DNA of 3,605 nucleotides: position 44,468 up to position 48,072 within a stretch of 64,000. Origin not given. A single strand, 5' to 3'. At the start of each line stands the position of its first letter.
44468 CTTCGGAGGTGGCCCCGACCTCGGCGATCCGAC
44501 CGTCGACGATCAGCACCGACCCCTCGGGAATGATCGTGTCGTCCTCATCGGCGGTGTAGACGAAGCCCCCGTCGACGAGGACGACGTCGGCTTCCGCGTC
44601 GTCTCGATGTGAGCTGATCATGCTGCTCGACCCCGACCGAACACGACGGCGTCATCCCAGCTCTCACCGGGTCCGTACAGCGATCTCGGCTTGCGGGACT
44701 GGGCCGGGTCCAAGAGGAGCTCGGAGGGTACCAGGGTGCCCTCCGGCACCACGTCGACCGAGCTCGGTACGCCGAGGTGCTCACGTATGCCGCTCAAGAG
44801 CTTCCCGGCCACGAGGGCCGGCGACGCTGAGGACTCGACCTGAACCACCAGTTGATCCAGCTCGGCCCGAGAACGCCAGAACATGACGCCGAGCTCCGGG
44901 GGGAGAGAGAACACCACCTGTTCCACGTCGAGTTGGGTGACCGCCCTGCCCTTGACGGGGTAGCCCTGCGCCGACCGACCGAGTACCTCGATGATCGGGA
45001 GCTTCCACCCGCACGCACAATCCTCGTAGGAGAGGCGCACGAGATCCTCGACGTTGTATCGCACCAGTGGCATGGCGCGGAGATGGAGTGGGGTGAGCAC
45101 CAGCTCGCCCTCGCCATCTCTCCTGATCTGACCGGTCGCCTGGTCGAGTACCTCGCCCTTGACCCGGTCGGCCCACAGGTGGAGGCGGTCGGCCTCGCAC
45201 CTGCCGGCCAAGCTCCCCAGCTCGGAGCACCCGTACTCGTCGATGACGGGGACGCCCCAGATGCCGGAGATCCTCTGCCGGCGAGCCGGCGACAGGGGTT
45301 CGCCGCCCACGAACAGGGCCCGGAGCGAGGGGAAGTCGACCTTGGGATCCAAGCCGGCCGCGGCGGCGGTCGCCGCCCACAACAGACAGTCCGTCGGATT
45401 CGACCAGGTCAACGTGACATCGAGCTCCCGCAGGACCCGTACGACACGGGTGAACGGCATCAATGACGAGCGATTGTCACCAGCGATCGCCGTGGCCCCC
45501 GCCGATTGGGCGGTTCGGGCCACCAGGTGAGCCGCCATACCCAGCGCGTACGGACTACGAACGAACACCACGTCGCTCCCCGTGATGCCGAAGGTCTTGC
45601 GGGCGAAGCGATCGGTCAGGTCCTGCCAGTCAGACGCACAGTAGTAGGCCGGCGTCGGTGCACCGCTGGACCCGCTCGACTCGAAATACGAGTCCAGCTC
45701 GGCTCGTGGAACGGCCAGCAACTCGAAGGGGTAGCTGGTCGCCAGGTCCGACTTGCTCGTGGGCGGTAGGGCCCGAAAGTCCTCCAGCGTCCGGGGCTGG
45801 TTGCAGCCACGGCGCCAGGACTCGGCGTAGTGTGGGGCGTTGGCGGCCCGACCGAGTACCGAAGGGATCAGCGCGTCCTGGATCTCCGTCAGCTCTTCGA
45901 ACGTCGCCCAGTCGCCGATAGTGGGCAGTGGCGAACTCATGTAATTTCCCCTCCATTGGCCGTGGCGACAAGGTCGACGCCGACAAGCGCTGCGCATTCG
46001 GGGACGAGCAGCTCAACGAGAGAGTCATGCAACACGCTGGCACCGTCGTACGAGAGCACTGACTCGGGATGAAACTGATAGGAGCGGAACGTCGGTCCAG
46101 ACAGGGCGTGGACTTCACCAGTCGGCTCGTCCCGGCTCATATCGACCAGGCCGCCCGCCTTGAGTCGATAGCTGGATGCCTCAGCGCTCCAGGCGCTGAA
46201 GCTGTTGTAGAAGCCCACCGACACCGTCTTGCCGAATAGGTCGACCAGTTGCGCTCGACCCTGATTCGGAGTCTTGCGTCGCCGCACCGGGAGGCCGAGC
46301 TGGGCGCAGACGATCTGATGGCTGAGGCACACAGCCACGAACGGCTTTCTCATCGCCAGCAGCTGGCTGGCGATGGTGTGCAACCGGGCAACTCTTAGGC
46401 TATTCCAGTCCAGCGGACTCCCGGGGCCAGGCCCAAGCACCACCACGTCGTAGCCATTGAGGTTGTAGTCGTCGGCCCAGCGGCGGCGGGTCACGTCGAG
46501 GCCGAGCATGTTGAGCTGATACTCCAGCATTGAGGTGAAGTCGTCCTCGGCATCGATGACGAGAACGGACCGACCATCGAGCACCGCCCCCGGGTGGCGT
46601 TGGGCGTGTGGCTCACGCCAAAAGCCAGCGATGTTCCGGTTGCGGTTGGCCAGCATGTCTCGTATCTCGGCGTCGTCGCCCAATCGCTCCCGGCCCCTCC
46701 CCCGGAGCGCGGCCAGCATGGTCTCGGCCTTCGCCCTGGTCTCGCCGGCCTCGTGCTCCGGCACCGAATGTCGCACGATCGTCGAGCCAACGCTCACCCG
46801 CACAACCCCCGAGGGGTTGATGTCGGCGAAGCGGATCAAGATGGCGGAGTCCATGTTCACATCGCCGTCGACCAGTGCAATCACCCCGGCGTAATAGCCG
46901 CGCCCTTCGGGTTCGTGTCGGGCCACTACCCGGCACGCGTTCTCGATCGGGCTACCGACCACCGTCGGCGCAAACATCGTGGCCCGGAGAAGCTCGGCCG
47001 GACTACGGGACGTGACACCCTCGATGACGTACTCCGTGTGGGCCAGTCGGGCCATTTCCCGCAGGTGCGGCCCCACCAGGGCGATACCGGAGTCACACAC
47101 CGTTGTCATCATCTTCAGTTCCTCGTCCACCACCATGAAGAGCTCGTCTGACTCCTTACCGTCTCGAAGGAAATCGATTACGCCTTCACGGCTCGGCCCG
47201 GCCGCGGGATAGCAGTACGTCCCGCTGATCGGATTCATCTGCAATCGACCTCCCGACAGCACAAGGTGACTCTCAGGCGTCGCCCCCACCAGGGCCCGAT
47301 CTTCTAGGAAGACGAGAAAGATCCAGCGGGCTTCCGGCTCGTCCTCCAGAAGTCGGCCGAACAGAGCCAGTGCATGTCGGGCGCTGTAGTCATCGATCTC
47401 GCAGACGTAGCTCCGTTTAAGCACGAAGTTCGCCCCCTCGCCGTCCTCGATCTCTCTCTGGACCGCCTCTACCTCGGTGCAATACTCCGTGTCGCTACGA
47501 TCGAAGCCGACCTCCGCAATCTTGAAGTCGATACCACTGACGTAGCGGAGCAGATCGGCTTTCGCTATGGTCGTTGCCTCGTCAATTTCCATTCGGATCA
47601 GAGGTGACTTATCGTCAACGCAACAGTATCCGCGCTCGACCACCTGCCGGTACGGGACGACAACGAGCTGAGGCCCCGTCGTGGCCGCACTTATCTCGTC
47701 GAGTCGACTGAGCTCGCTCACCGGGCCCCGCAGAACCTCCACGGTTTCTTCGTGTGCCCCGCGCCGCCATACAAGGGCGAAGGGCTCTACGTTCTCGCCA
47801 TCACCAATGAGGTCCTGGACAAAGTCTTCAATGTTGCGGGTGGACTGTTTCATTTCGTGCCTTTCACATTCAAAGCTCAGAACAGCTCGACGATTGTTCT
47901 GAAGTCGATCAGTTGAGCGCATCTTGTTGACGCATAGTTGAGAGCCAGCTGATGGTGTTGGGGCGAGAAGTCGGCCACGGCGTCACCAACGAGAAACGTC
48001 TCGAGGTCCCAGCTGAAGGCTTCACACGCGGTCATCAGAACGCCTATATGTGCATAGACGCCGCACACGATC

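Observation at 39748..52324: Candidate benzoxazole-type (3-hydroxyanthranilate-derived) biosynthetic cluster with no PKS, NRPS or carrier protein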

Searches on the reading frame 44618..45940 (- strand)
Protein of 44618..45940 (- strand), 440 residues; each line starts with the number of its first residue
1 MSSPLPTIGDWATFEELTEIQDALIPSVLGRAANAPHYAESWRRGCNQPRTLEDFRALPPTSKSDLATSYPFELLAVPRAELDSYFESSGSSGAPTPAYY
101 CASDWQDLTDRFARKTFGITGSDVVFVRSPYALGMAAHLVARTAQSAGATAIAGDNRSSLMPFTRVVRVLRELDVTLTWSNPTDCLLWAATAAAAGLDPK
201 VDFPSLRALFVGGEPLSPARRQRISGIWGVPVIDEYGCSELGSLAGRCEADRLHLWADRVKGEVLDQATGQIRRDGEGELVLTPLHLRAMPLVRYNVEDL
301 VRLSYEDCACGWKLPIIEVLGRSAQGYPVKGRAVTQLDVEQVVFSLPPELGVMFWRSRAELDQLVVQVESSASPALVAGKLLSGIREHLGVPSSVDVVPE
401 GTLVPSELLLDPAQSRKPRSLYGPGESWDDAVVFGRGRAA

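Call 5: search_protein_families(library=pfam, proteins=[window:44618-45940:-])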
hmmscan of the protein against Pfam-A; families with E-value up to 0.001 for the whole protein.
window:44618-45940:- (440 aa): 1 family
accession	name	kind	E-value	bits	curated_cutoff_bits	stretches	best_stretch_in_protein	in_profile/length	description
PF00501.34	AMP-binding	-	8.6e-12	45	29.9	1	89-281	171-373/384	AMP-binding enzyme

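Call 7: search_solved_structures(query=window:44618-45940:-, max_evalue=0.001, show_alignments=1)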
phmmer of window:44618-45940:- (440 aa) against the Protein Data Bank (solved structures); distinct sequences matched with E-value up to 0.001: 8.
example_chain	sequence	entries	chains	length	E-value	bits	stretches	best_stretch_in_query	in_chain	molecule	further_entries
6wuq_A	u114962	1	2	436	9.6e-125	420.2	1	4-434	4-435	AjiA1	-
6siw_A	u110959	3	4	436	1.3e-122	413.2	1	1-434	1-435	PaaK-like ligase (AMP-dependent synthetase and ligase) | AMP-dependent synthetase and ligase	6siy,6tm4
6siw_B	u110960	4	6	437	1.3e-122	413.2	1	1-434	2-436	PaaK-like ligase (AMP-dependent synthetase and ligase) | AMP-dependent synthetase and ligase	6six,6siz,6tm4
9s3l_A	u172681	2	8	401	1.1e-45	159.8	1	33-371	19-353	Phenylacetate-CoA ligase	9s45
4r1l_A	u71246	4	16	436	1.8e-34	122.8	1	14-371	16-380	Phenylacetate-coenzyme A ligase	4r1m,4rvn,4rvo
2y4o_A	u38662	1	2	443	2.7e-30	109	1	15-399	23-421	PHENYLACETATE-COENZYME A LIGASE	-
2y27_A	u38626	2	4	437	6.6e-30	107.7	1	10-399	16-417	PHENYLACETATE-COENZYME A LIGASE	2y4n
6hdw_A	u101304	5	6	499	1.6e-17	66.9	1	34-379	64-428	2-hydroxyisobutyryl-CoA synthetase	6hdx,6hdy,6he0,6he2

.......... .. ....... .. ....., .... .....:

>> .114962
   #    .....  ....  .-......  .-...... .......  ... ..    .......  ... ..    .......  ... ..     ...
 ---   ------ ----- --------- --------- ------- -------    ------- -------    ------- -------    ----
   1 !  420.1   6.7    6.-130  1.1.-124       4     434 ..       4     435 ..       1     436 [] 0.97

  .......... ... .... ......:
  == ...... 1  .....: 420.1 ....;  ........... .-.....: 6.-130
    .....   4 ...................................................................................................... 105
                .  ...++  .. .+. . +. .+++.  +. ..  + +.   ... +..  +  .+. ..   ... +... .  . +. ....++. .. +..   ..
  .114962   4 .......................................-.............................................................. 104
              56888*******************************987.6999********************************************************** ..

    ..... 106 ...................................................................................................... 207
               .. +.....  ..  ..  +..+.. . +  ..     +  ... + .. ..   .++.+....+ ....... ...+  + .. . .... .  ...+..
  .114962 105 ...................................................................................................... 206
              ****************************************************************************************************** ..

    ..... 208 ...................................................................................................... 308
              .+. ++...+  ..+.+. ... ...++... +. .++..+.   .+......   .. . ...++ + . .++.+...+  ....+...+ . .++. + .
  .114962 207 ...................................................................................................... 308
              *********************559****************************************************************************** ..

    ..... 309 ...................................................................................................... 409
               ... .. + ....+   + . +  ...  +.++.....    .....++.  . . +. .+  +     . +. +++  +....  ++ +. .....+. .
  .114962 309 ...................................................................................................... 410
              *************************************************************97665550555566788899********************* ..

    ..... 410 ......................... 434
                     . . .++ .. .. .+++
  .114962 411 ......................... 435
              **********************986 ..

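Call 10: search_protein_families(library=ncbifam, proteins=[window:44618-45940:-], max_evalue=0.01)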
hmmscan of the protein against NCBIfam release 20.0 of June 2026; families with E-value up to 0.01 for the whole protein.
window:44618-45940:- (440 aa): 13 families
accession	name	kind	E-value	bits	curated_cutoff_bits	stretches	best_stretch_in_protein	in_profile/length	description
NF041217.1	BagE_FevW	exception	2.2e-153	511.3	800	1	5-434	1-423/424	bagremycin/ferroverdin synthetase BagE/FevW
NF041878.1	paak_haloarch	equivalog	8.3e-41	139.9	700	1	15-390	11-394/427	phenylacetate--CoA ligase PaaK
TIGR02155.1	PA_CoA_ligase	equivalog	4.9e-33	114.3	646.3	1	15-402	6-407/422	phenylacetate--CoA ligase PaaK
NF045666.1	DVU1553_fam_AMP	equivalog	5.2e-32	111.2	300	1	15-319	21-327/331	DVU_1553 family AMP-dependent CoA ligase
NF053551.1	FlxY_rubin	equivalog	2.7e-25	89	520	2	221-420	219-419/424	flexirubin biosynthesis putative acyl-CoA ligase FlxY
TIGR03335.1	F390_ftsA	equivalog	2e-24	86.1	458.7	1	53-345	54-351/445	coenzyme F390 synthetase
TIGR02262.1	benz_CoA_lig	subfamily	1.8e-08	33.5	375.25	1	84-246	164-320/508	benzoate-CoA ligase family protein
NF004837.0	PRK06187.1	subfamily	5.2e-07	28.3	476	1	88-245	178-327/531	long-chain-fatty-acid--CoA ligase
TIGR01733.1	AA-adenyl-dom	subfamily_domain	4.3e-06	25.8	317.4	1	88-243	128-275/409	amino acid adenylation domain-containing protein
NF007815.0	PRK10524.1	equivalog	0.00033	19.3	955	1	169-242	322-393/629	propionate--CoA ligase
NF053567.1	HBDA_AROS1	equivalog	0.00074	18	1000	1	81-244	172-327/523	3-hydroxybenzoate--CoA ligase HbdA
TIGR02304.1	aden_form_hyp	equivalog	0.00081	18.5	251.9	1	221-344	229-343/430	F390 synthetase-related protein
TIGR02316.1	propion_prpE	equivalog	0.0017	17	827.4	1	117-242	269-392/628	propionate--CoA ligase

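Call 35: search_solved_structures(query=window:44618-45940:-, max_evalue=1e-100, show_alignments=2)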
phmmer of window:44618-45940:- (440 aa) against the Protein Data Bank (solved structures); distinct sequences matched with E-value up to 1e-100: 3.
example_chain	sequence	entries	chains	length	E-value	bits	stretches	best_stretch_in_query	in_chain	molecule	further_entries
6wuq_A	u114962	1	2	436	9.6e-125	420.2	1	4-434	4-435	AjiA1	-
6siw_A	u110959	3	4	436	1.3e-122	413.2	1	1-434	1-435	PaaK-like ligase (AMP-dependent synthetase and ligase) | AMP-dependent synthetase and ligase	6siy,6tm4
6siw_B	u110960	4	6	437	1.3e-122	413.2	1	1-434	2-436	PaaK-like ligase (AMP-dependent synthetase and ligase) | AMP-dependent synthetase and ligase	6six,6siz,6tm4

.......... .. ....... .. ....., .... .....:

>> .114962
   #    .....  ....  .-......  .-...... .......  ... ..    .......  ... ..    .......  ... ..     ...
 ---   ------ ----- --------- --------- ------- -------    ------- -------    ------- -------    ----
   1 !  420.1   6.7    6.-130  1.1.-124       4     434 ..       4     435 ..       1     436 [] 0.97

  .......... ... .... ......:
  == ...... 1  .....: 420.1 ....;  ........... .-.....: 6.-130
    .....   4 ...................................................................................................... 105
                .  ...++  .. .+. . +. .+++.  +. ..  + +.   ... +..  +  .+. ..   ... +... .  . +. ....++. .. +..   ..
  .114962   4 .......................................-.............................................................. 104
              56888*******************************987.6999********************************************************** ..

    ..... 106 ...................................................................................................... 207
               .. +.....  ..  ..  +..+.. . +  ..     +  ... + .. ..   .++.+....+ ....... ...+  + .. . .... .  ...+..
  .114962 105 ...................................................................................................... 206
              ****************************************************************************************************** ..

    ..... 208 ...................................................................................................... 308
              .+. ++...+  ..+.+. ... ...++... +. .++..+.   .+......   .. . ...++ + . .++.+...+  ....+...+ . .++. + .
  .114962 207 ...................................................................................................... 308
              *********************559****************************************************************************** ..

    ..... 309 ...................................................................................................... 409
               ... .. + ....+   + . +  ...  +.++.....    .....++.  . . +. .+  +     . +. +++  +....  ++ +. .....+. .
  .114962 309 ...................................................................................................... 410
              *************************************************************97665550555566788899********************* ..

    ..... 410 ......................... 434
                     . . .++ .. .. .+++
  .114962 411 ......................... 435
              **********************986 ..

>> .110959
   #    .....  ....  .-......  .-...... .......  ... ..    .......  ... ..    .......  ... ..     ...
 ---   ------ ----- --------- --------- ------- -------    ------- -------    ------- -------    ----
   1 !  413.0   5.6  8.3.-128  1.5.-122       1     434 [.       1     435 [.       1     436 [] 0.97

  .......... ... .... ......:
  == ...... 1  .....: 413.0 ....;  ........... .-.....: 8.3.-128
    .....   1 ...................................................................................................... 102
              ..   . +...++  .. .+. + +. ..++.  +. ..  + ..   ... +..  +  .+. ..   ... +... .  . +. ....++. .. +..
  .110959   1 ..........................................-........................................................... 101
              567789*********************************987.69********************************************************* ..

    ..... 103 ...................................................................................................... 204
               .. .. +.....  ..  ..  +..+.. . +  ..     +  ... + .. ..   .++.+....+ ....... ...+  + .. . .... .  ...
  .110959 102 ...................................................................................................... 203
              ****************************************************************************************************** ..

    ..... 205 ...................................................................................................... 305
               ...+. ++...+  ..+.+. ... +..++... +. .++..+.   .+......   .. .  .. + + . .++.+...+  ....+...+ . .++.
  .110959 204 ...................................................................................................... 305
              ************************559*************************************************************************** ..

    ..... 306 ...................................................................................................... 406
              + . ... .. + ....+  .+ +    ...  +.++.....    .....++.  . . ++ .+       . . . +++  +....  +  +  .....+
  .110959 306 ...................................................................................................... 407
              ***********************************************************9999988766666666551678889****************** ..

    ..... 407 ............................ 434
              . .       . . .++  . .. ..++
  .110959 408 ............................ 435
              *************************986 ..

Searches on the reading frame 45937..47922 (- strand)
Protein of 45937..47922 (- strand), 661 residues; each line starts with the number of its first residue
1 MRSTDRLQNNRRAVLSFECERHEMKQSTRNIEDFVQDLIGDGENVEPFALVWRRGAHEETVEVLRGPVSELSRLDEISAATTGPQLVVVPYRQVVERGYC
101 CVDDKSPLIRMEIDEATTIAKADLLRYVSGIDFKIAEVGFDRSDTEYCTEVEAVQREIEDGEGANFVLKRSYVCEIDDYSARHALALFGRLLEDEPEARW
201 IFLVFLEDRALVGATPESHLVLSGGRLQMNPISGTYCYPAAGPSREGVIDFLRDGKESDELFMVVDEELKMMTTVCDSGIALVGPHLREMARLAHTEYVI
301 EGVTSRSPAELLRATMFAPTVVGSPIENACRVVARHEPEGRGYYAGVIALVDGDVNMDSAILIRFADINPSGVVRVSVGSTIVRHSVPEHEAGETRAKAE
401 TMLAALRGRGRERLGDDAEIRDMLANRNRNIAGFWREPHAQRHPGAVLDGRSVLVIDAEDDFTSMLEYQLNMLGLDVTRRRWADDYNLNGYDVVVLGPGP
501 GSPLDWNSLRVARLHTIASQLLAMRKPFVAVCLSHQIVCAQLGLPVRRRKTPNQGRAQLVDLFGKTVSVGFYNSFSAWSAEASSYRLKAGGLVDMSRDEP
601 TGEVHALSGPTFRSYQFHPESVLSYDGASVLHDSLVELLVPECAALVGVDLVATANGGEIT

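Call 5: search_protein_families(library=pfam, proteins=[window:45937-47922:-])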
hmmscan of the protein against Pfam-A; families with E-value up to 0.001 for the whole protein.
window:45937-47922:- (661 aa): 2 families
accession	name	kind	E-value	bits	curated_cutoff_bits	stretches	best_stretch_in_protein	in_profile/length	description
PF00425.24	Chorismate_bind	-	8.3e-40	137.4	27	1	144-398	2-257/257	chorismate binding enzyme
PF00117.34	GATase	-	3.9e-23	82.5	22.8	1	454-637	1-189/190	Glutamine amidotransferase class-I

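Call 10: search_protein_families(library=ncbifam, proteins=[window:45937-47922:-], max_evalue=0.01)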
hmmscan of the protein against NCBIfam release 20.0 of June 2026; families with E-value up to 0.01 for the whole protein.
window:45937-47922:- (661 aa): 43 families (the best 25 are shown)
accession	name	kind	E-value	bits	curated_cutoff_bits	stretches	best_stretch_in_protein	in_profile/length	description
NF010081.0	PRK13566.1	equivalog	1.3e-42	145.9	645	1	138-628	239-707/729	anthranilate synthase component I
TIGR01815.1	TrpE-clade3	equivalog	2.7e-37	128.1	739.15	1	141-631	230-698/717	anthranilate synthase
TIGR00543.1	isochor_syn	subfamily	2e-29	102.9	224.75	1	141-406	84-349/349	isochorismate synthase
TIGR01820.1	TrpE-arch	equivalog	1.1e-27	97.4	512.05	1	137-406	179-448/449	anthranilate synthase component I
NF010079.0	PRK13564.1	equivalog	1.2e-27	97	471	1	132-407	231-512/521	anthranilate synthase component 1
TIGR00564.1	trpE_most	equivalog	3.6e-26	92.2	517.7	1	141-405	190-453/455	anthranilate synthase component I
NF010086.0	PRK13571.1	equivalog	6.3e-26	90.9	693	1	129-407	215-498/510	anthranilate synthase component I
TIGR01824.1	PabB-clade2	equivalog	2.5e-25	89.5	408.55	1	144-401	96-354/355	aminodeoxychorismate synthase, component I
NF010087.0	PRK13572.1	equivalog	5.4e-25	88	580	1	132-407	160-432/435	anthranilate synthase component I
TIGR00565.1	trpE_proteo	equivalog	1.9e-24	86.5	494.65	1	109-407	190-494/498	anthranilate synthase component I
NF006563.0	PRK09070.1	equivalog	3.9e-24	85.1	514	1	143-407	181-445/447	aminodeoxychorismate synthase component I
TIGR00553.1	pabB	equivalog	1.6e-21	76.8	328.4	1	134-401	62-328/329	aminodeoxychorismate synthase component I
NF005009.0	PRK06404.1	equivalog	1.2e-20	74.1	422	1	140-402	100-350/351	anthranilate synthase component I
NF010082.0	PRK13567.1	equivalog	2.3e-19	69.5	576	1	125-403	181-464/468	anthranilate synthase component I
NF005380.0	PRK06923.1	equivalog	6.4e-19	68.4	486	1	130-406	110-389/399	isochorismate synthase DhbC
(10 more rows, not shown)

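Call 64: search_solved_structures(query=window:45937-47853:-, max_evalue=1e-10)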
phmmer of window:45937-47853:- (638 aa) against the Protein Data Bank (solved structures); distinct sequences matched with E-value up to 1e-10: 12.
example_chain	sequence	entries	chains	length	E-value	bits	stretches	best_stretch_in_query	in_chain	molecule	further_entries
3r74_A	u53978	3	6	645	4.7e-155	520.8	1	25-614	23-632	Anthranilate/para-aminobenzoate synthases component I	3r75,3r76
8hx6_A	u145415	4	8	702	2.5e-16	62.6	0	123-386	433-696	4-amino-4-deoxychorismate synthase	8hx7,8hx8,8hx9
4grh_A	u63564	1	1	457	2.5e-16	62.6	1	163-385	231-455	aminodeoxychorismate synthase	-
1i7q_A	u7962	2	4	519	9.7e-16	60.6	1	115-383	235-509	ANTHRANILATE SYNTHASE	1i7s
1i1q_A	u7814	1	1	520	1.5e-15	60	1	121-383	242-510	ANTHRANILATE SYNTHASE COMPONENT I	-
1qdl_A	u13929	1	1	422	3.5e-15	58.8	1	164-383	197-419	PROTEIN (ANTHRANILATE SYNTHASE (TRPE-SUBUNIT))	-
5kck_A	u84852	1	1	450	4.6e-15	58.4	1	174-379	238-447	Anthranilate synthase component I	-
7bvd_A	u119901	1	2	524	2.6e-13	52.6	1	120-384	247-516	Anthranilate synthase component 1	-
5cwa_A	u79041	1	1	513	2.8e-12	49.2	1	185-384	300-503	Anthranilate synthase component 1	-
3os6_A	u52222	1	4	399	6.3e-12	48.1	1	185-383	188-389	Isochorismate synthase DhbC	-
5jy9_A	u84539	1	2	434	7.1e-11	44.6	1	126-378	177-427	Putative salicylate synthetase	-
2fn0_A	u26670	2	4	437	7.2e-11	44.6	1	126-378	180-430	salicylate synthetase, Irp9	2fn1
